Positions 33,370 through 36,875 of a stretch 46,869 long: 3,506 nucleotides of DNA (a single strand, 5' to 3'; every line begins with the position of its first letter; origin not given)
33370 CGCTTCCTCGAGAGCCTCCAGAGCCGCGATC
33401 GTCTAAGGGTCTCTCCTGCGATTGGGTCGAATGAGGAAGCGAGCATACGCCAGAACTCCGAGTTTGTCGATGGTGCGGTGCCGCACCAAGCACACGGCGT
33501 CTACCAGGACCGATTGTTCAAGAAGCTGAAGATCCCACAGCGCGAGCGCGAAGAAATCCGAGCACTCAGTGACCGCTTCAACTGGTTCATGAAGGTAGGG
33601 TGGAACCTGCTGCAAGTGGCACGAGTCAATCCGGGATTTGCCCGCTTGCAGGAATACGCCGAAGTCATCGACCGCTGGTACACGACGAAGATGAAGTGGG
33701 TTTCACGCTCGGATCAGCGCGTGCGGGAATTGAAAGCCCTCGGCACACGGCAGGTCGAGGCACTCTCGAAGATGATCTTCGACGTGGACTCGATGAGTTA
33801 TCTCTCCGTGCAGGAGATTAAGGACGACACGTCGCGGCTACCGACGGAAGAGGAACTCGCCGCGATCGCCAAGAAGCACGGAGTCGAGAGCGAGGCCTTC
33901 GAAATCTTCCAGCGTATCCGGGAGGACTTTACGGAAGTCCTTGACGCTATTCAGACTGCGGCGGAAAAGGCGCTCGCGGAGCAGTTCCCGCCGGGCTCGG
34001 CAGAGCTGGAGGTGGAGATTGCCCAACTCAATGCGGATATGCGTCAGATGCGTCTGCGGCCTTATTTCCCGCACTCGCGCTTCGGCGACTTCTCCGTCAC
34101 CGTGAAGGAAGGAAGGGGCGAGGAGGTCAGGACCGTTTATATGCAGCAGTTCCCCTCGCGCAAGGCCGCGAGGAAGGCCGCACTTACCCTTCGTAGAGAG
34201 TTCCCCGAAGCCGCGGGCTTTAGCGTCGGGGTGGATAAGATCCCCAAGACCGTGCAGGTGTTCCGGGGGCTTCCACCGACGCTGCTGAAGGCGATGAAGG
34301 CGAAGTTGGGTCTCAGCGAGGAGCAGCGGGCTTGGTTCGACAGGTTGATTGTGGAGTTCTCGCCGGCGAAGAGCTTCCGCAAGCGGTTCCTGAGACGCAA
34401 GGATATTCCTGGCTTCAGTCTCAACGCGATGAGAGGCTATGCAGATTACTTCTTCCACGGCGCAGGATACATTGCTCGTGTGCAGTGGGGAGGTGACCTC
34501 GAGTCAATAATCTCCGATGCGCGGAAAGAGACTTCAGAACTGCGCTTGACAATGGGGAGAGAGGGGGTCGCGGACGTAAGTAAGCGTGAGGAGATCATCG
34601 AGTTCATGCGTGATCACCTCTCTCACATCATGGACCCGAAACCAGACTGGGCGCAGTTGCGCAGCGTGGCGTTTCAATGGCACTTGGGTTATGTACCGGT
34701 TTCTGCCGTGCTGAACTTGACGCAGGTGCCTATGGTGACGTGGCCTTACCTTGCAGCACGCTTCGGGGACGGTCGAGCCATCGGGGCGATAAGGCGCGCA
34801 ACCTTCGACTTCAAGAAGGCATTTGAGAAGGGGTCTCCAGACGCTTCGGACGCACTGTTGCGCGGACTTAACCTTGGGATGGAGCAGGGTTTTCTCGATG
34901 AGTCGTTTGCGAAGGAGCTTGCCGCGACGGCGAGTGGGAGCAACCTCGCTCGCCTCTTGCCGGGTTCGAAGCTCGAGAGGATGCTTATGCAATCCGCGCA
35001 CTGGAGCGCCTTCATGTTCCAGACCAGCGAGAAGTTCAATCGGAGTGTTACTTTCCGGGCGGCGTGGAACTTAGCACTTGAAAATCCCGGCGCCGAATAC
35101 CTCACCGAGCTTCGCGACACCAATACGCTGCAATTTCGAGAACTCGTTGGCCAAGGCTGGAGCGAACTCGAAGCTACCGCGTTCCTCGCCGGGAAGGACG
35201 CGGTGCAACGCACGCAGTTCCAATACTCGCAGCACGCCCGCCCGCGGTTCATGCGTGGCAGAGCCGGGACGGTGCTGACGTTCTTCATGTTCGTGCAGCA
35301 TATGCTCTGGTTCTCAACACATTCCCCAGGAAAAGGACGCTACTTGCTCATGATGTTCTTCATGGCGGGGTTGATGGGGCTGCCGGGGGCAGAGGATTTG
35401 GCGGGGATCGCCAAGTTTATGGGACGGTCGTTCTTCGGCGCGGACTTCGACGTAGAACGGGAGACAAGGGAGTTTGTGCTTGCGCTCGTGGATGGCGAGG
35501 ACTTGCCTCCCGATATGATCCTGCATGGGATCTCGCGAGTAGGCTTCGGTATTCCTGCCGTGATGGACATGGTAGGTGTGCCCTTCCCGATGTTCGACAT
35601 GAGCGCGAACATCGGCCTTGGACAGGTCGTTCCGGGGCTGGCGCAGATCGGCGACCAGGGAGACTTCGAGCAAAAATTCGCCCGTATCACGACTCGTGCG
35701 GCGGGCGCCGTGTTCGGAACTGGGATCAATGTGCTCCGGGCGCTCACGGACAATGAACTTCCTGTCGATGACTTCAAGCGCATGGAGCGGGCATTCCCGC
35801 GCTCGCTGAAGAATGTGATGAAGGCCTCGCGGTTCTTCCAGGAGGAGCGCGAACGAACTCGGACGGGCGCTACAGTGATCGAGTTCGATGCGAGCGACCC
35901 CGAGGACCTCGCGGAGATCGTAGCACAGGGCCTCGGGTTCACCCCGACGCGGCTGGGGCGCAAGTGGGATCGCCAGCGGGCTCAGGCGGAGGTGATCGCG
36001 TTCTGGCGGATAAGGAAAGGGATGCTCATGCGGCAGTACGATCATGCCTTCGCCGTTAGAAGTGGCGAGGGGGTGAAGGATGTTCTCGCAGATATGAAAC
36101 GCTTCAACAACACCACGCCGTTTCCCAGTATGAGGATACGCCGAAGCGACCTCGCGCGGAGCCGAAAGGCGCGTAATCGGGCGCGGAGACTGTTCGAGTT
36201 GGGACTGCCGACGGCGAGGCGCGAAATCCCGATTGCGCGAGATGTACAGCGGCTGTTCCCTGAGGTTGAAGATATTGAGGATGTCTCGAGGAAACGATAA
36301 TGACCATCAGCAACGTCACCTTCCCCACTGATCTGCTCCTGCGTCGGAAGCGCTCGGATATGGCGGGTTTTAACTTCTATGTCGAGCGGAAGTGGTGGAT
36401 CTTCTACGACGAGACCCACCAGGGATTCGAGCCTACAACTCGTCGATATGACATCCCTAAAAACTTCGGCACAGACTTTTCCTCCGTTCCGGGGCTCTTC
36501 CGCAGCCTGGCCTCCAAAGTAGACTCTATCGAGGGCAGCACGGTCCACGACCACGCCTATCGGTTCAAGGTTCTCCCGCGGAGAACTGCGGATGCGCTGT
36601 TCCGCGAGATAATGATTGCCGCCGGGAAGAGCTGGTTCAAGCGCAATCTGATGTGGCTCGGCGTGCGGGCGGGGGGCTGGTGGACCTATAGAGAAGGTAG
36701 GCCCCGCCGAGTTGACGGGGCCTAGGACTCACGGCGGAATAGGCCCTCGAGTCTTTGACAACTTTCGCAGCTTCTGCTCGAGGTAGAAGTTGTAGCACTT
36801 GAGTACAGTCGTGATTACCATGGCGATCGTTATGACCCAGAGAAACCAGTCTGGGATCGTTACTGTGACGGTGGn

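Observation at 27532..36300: Candidate ejection module: four low-complexity proteins followed by a 1986-aa HExxH giant protein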

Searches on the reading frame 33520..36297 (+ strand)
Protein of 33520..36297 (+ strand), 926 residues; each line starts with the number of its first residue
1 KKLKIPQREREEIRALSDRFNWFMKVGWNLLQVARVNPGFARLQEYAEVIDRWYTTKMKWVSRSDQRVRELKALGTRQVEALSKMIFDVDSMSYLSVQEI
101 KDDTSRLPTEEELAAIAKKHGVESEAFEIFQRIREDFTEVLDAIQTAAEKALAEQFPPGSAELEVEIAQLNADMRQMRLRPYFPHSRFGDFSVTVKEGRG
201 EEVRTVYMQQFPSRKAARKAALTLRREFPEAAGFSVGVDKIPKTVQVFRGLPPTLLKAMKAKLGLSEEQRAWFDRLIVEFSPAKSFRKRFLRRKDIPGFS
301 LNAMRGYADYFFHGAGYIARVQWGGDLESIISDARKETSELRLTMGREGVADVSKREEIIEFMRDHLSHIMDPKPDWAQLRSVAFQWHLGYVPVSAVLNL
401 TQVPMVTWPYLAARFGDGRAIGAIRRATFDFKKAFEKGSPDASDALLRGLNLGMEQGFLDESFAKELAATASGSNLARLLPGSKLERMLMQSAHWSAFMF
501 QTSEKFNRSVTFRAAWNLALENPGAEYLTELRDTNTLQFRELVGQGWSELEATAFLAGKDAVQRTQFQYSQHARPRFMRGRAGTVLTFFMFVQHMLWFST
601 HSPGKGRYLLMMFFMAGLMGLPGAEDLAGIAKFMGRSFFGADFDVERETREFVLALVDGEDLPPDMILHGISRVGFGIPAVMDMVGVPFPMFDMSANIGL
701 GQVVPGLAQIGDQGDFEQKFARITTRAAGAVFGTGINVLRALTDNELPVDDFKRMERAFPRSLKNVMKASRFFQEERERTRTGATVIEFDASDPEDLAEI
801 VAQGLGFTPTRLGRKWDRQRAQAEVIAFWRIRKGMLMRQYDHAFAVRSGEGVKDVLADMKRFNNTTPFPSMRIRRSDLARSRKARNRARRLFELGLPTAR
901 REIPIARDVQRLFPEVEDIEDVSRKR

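Call 62: search_solved_structures(query=A4, max_evalue=10, show_alignments=1)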
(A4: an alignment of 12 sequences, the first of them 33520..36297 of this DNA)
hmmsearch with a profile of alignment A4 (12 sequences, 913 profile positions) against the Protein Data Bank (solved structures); distinct sequences matched with E-value up to 10: 1.
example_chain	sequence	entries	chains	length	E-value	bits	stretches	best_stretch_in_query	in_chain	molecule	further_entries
6n7p_Y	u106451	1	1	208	2.6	9.1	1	658-690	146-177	Nuclear cap-binding protein subunit 2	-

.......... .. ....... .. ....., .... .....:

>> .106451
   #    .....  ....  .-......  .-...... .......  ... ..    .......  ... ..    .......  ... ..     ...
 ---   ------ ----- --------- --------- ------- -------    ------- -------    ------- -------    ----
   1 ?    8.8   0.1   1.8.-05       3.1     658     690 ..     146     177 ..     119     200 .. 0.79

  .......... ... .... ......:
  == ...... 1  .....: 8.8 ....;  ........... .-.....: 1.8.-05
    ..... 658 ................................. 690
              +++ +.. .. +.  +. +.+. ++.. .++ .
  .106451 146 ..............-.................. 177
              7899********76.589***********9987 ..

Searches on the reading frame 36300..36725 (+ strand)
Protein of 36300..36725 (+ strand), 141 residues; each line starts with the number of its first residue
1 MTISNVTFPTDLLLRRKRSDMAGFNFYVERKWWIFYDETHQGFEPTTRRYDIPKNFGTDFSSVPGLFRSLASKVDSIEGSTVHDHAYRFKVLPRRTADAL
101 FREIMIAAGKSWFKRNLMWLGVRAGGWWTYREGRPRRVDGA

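Call 5: search_protein_families(library=pfam, proteins=[window:36300-36725:+], max_evalue=1)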
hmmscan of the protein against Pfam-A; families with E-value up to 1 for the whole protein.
window:36300-36725:+ (141 aa): 1 family
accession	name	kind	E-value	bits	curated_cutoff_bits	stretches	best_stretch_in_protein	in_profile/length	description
PF07087.16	DUF1353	-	3.7e-16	59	22.5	1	47-122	14-91/91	Protein of unknown function (DUF1353)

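Call 6: search_protein_families(library=phrogs, proteins=[window:36300-36725:+], max_evalue=0.1)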
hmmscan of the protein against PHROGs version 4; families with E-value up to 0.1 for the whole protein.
window:36300-36725:+ (141 aa): 2 families
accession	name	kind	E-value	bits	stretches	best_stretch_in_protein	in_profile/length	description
phrog_1158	-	tail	5.9e-20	72.8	1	27-132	18-133/205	tail assembly chaperone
phrog_6098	-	unknown function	3.6e-09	37.9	1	81-132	22-73/78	-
